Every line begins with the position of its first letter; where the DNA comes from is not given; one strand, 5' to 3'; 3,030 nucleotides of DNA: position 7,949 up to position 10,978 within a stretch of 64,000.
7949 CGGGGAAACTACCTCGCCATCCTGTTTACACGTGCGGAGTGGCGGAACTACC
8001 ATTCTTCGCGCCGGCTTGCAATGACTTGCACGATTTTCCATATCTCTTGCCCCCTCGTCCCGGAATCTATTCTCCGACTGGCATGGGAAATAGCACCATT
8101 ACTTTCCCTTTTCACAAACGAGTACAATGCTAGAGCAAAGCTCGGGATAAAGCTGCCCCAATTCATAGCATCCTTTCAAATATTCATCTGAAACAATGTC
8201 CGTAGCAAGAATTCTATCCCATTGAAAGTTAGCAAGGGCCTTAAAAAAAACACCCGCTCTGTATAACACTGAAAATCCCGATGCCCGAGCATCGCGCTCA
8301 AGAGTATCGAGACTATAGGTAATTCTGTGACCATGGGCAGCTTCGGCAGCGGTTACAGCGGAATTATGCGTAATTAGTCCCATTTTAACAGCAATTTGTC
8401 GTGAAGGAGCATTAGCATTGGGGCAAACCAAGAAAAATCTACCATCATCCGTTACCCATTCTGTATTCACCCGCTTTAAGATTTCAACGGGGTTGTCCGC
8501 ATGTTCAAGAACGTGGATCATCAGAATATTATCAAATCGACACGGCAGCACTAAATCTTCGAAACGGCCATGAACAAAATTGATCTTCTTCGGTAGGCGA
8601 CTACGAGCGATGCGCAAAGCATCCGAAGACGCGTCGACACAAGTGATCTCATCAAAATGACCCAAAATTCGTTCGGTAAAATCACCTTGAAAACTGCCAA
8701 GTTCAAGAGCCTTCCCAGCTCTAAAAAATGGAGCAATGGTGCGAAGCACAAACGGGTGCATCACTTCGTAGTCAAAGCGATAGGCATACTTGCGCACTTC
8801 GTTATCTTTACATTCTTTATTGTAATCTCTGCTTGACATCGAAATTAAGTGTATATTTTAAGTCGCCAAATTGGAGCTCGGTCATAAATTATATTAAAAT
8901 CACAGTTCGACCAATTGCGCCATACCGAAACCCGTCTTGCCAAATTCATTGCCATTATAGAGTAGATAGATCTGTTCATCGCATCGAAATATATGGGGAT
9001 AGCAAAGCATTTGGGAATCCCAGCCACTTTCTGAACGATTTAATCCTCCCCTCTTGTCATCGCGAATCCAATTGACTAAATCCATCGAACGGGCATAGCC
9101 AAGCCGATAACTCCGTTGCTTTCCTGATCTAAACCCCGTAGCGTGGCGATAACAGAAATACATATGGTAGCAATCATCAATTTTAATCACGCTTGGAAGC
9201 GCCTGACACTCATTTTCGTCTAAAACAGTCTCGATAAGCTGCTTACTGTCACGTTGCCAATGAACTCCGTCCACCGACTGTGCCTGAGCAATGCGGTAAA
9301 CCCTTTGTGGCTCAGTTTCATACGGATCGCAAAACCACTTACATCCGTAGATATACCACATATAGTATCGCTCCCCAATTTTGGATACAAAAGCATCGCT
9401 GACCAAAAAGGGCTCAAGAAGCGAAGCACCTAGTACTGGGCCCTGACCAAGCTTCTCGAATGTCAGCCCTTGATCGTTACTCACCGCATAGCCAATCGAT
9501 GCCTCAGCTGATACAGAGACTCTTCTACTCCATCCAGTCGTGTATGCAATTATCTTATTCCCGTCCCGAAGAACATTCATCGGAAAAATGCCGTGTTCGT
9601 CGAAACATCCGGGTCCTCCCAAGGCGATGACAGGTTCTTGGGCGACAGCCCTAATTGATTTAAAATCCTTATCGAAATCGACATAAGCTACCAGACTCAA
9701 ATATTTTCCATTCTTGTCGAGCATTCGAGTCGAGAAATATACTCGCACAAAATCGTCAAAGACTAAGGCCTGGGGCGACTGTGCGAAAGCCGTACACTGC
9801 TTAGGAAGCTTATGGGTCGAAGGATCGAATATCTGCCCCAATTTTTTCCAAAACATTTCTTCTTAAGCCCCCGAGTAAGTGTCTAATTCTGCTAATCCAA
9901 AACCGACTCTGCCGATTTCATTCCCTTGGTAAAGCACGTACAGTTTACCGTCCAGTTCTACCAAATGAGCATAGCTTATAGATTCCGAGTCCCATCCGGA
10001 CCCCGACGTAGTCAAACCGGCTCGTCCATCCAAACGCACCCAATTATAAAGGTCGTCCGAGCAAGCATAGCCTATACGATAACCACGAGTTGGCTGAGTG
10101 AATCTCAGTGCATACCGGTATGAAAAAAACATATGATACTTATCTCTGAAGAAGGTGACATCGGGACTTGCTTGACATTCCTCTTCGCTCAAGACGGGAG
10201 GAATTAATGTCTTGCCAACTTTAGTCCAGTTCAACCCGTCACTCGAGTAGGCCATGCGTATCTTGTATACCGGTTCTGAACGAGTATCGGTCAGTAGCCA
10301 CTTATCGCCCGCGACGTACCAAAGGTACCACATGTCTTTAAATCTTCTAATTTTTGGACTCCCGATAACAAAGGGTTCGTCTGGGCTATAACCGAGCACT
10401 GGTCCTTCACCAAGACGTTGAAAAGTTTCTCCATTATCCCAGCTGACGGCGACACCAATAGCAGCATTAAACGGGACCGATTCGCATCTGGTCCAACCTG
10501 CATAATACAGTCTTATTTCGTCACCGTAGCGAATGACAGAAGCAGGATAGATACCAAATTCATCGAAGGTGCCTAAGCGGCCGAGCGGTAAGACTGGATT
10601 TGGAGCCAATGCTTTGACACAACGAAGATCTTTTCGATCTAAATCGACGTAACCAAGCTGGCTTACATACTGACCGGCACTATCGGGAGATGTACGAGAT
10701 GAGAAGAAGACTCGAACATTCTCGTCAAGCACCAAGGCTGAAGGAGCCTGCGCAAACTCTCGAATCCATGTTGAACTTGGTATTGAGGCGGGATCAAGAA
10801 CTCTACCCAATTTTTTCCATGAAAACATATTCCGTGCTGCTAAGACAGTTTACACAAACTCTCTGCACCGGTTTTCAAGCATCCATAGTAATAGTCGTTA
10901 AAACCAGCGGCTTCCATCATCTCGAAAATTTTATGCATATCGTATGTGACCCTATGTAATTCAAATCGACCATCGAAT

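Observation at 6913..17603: Arn-like but more elaborate amino-sugar tailoring operon (DegT, SDR, ATP-grasp, two methyltransferases, phosphoesterase, two BNR propellers, WbqC)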

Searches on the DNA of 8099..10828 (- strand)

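Call 90: search_dna_similar(query=window:8099-10828:-, collection=ecoli_genomes, mode=distant, max_rows=10)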
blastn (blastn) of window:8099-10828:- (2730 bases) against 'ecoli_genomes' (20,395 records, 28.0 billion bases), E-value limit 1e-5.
No match.
